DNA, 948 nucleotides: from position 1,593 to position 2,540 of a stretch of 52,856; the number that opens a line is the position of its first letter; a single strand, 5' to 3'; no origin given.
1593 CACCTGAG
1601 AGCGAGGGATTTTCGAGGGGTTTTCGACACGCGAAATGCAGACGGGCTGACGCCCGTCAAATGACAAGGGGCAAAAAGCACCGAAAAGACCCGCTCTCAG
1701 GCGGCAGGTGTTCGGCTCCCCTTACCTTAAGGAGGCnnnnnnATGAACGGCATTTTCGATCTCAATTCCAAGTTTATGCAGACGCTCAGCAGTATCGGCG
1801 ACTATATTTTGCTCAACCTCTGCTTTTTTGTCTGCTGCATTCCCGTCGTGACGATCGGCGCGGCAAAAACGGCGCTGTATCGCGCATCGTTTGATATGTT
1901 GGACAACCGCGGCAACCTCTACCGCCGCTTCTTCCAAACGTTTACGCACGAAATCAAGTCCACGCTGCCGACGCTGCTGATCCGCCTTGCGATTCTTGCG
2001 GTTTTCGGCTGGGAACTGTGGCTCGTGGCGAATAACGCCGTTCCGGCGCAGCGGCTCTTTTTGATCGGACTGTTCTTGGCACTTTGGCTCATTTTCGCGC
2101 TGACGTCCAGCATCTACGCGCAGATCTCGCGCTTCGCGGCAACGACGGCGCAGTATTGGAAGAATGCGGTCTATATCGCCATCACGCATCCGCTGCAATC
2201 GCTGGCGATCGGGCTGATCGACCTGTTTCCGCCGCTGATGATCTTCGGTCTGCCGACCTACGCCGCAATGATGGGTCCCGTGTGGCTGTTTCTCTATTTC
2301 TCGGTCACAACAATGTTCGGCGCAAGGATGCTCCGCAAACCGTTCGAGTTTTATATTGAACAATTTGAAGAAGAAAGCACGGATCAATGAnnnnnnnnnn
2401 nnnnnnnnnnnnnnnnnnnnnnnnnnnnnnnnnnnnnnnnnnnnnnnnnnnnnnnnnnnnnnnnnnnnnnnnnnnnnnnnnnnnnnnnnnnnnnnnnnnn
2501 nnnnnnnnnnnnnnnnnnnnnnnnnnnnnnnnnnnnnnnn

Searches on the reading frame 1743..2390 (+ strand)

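Call 58: search_protein_families(library=pfam, proteins=[window:1743-2390:+], max_evalue=0.01)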
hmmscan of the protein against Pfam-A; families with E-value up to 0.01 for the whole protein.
window:1743-2390:+ (215 aa): 1 family
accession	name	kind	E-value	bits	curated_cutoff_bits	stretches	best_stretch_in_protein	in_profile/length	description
PF04854.19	DUF624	-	1.3e-08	35.4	24.2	1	22-89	2-74/77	Protein of unknown function, DUF624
